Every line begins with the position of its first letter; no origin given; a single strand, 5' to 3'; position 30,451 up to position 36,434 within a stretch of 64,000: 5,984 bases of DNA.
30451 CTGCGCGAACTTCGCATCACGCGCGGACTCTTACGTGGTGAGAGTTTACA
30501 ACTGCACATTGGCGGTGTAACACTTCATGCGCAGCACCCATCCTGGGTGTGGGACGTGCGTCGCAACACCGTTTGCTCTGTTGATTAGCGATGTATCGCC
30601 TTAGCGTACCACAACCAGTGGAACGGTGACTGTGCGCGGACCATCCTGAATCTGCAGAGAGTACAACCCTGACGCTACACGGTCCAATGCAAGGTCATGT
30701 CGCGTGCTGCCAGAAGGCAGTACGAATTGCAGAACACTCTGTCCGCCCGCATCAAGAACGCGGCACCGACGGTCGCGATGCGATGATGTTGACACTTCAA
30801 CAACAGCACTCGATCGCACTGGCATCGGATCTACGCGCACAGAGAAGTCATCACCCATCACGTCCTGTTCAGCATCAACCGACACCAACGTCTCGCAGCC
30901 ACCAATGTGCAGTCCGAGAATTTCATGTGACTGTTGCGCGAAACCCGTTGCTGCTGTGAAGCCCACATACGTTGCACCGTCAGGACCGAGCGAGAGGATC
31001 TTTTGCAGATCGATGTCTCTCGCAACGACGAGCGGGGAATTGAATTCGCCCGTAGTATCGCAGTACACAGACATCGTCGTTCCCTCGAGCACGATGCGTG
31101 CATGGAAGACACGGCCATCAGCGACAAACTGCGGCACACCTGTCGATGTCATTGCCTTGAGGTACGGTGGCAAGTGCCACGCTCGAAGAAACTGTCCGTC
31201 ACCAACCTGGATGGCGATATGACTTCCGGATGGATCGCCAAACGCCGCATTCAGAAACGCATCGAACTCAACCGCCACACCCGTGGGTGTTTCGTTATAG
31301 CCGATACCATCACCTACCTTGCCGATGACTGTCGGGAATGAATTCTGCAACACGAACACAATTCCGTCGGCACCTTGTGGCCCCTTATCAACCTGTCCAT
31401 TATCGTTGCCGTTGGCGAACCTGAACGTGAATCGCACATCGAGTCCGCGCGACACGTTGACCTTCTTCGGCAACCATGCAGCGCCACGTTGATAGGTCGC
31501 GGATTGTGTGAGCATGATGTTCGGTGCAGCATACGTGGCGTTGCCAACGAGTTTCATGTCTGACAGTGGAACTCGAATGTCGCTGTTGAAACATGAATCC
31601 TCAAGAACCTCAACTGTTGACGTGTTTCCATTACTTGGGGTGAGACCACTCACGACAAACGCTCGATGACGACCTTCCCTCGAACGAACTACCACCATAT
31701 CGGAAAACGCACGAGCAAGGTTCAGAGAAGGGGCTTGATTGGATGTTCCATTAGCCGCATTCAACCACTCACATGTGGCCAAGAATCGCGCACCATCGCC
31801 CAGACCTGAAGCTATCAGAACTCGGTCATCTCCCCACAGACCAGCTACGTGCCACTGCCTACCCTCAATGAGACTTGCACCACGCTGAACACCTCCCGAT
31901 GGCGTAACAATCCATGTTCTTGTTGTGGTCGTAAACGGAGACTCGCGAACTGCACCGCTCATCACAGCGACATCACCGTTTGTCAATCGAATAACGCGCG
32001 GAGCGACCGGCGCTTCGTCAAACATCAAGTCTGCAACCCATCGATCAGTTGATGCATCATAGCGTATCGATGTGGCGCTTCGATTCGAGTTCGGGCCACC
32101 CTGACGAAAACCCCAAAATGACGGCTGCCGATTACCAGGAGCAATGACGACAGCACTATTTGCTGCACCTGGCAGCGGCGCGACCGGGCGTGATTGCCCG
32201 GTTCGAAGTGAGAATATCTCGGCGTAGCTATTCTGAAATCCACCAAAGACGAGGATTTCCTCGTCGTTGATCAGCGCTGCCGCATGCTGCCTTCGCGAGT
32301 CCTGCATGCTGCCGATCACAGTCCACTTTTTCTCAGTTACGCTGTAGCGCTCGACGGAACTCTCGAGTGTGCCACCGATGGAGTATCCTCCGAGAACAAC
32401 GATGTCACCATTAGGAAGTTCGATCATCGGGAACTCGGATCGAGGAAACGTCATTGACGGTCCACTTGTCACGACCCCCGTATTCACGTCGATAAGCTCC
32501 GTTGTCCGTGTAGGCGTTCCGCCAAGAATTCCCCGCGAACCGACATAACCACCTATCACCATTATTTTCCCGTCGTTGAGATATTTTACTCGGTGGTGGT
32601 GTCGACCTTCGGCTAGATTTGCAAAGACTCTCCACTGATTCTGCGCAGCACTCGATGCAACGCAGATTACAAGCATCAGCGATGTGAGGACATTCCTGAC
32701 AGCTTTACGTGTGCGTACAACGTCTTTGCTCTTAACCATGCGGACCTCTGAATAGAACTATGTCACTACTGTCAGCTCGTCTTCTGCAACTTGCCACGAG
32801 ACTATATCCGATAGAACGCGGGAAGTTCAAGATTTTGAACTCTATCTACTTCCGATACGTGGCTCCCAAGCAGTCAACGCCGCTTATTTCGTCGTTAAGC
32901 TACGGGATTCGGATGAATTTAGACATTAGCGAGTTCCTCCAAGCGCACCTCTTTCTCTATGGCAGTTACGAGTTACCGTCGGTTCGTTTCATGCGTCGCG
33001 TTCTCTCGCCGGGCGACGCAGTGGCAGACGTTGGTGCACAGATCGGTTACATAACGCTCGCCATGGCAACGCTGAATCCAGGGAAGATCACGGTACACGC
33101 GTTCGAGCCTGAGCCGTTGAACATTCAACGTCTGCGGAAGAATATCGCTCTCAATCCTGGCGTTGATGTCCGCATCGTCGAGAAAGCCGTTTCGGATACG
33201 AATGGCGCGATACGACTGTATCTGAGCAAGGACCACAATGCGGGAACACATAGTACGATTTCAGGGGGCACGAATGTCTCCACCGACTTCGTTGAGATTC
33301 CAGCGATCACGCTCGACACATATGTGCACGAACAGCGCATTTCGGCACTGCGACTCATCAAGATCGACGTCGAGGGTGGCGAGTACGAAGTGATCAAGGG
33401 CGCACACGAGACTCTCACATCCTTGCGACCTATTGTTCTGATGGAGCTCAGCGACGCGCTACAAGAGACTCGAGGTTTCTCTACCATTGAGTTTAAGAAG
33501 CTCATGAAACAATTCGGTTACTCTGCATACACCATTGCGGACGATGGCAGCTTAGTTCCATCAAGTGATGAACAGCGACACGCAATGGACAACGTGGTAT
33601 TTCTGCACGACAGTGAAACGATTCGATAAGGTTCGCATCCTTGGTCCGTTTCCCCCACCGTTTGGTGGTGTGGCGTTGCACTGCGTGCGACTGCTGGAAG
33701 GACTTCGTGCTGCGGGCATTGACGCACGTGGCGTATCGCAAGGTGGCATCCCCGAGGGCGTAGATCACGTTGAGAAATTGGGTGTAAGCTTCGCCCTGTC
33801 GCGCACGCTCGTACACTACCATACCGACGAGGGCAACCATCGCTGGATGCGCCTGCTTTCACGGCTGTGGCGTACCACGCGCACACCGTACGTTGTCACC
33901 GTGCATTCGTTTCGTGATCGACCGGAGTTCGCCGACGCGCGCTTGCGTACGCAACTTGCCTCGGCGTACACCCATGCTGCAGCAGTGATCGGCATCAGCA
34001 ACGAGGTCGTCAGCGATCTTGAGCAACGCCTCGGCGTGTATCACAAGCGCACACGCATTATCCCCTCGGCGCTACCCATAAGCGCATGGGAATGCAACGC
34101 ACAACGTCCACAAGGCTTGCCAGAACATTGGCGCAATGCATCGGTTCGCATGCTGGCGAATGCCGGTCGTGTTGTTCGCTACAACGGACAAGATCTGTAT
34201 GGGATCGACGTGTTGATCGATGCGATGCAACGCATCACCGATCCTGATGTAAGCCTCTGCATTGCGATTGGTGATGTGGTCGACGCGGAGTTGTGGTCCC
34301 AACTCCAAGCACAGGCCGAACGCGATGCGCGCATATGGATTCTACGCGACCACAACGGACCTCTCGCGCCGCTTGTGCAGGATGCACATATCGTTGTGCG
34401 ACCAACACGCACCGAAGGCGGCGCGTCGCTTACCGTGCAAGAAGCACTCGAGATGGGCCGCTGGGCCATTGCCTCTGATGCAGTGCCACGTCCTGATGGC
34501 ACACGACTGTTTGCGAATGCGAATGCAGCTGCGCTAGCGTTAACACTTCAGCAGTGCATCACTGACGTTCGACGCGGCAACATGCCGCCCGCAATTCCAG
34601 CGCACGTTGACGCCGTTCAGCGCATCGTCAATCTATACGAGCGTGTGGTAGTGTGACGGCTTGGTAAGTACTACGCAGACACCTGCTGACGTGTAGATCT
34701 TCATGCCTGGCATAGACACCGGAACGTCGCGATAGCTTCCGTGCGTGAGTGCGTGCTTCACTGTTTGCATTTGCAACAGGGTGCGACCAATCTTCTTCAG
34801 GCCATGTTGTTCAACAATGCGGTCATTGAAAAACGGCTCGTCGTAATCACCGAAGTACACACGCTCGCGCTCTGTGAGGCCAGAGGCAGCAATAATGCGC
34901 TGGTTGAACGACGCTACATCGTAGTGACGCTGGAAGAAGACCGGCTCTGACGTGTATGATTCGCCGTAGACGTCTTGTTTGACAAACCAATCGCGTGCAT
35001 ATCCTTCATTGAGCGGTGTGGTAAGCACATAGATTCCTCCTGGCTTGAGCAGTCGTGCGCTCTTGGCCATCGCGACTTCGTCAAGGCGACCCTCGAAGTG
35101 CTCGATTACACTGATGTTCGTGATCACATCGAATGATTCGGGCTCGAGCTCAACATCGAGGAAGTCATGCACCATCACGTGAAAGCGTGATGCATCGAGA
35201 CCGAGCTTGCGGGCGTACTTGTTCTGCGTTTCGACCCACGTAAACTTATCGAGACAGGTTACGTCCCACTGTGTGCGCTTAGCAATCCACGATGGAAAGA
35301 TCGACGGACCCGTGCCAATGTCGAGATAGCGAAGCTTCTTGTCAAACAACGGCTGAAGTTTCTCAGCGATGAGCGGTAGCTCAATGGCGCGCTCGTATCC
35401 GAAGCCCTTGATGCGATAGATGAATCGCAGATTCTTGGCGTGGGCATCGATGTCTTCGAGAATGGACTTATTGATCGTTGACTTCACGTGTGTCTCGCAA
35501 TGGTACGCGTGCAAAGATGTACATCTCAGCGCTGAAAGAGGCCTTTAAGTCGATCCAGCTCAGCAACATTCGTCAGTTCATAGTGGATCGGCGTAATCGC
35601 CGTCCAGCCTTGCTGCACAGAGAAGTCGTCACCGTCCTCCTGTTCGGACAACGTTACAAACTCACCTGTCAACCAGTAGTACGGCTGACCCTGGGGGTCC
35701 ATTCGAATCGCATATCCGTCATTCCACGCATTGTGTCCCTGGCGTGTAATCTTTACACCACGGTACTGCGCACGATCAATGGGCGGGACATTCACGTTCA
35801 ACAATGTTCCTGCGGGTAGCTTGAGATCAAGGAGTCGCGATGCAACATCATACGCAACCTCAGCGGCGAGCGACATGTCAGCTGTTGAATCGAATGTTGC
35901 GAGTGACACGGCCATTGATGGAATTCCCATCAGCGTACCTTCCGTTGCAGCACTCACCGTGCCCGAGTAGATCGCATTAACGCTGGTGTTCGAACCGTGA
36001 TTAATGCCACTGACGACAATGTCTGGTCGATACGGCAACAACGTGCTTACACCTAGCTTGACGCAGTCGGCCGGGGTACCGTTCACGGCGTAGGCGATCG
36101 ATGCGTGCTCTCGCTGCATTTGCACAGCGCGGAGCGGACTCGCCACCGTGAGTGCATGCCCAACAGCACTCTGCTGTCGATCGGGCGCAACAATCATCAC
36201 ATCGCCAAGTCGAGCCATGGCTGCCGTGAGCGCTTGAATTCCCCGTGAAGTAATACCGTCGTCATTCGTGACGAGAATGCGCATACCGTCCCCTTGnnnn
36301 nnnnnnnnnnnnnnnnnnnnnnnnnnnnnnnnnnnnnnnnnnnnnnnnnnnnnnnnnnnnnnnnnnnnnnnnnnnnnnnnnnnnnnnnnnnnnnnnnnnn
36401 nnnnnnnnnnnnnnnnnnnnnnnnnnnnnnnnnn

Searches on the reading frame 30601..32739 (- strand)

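Call 72: search_protein_families(library=pfam, proteins=[window:30601-32739:-], max_evalue=0.00001)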
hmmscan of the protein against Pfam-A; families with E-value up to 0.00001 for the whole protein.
window:30601-32739:- (712 aa): 10 families
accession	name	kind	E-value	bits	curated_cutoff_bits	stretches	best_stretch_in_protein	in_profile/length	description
PF13964.12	Kelch_6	-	1.8e-22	78.9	25.3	1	108-149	9-50/50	Kelch motif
PF18483.9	Lectin_L-type_dom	-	4.3e-22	79.5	78.3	1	393-606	8-210/215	Legume lectin beta-barrel domain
PF01344.31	Kelch_1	-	1.1e-18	66.8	20.1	1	110-146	11-46/46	Kelch motif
PF13418.12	Kelch_4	-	5e-12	46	21.6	0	99-145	1-47/49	Galactose oxidase, central domain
PF00139.26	Lectin_legB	-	7.8e-12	45.7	26.3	1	394-609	16-231/250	Legume lectin domain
PF13415.12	Kelch_3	-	8.5e-09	35.8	22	0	111-157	1-48/48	Galactose oxidase, central domain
PF24981.1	Beta-prop_ATRN-LZTR1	-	8.4e-08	32.3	50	0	115-178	3-72/289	Attractin/LZTR1 beta-propeller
PF24681.1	Kelch_KLHDC2_KLHL20_DRC7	-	2.4e-07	30.7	50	1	40-174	45-180/221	KLHDC2/KLHL20/DRC7 Kelch-repeats domain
PF07646.21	Kelch_2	-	1.9e-06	28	21.3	0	108-145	9-47/48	Kelch motif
PF03388.20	Lectin_leg-like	-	8.8e-06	25.7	24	0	396-611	25-224/230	Legume-like lectin family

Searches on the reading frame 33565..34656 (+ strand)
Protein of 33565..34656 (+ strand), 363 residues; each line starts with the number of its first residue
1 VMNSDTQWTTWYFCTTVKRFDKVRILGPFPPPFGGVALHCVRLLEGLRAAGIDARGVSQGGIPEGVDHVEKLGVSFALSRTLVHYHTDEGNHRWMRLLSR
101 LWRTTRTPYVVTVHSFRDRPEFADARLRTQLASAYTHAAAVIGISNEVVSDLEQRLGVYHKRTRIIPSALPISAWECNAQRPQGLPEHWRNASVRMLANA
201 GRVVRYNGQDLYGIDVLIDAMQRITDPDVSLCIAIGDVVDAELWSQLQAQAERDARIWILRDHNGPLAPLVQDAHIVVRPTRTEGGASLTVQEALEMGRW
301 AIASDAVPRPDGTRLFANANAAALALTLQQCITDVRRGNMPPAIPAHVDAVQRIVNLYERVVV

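Call 72: search_protein_families(library=pfam, proteins=[window:33565-34656:+], max_evalue=0.00001)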
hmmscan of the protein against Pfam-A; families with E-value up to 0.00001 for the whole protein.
window:33565-34656:+ (363 aa): 4 families
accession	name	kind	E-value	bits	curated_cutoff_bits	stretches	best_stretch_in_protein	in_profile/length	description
PF13692.12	Glyco_trans_1_4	-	8.4e-10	39.5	27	1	211-334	14-142/142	Glycosyl transferases group 1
PF13439.12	Glyco_transf_4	-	6.1e-09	36.6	28.5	1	82-168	75-164/170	Glycosyltransferase Family 4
PF13579.12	Glyco_trans_4_4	-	1.2e-06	29.5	29.7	1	92-167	82-156/158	Glycosyl transferase 4-like domain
PF00534.26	Glycos_transf_1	-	8.3e-06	25.9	26.4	0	212-308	28-125/172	Glycosyl transferases group 1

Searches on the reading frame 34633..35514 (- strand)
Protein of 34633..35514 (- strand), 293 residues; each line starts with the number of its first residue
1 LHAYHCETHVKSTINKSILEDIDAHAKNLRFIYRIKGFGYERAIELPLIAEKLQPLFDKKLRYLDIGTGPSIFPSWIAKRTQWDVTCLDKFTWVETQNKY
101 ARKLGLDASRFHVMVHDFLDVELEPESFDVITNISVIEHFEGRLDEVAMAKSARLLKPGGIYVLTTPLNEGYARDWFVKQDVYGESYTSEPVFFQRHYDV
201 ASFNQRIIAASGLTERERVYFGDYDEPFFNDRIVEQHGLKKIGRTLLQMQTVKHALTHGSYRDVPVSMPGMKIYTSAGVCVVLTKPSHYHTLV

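Call 32: search_protein_families(library=pfam, proteins=[window:34633-35514:-], max_evalue=0.00001)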
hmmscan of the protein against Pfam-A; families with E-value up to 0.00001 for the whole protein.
window:34633-35514:- (293 aa): 5 families
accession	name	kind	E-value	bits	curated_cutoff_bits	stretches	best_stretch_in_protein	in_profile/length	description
PF13489.12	Methyltransf_23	-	7.4e-13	49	27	1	49-177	9-129/164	Methyltransferase domain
PF08241.18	Methyltransf_11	-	6.5e-12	46.4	21.2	1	64-163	1-94/95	Methyltransferase domain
PF13649.12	Methyltransf_25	-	4.4e-10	40.5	27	1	64-160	2-97/97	Methyltransferase domain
PF08242.18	Methyltransf_12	-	2.2e-08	35.2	30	1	64-161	1-97/98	Methyltransferase domain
PF13847.12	Methyltransf_31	-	2.7e-07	30.8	27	1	58-168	2-113/145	Methyltransferase domain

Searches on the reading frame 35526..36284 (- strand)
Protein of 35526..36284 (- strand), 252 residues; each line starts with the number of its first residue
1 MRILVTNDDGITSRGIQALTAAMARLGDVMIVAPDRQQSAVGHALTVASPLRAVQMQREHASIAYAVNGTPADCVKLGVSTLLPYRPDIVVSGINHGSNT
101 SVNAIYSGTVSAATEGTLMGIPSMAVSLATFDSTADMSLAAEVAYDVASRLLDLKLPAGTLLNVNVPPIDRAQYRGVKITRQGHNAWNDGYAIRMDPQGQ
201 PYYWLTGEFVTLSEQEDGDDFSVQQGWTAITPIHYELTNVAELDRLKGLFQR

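Call 32: search_protein_families(library=pfam, proteins=[window:35526-36284:-], max_evalue=0.00001)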
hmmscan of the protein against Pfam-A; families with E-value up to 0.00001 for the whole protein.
window:35526-36284:- (252 aa): 1 family
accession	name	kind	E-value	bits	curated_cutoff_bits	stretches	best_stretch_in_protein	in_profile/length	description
PF01975.23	SurE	-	2.4e-66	223.6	22.1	1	3-188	1-188/189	Survival protein SurE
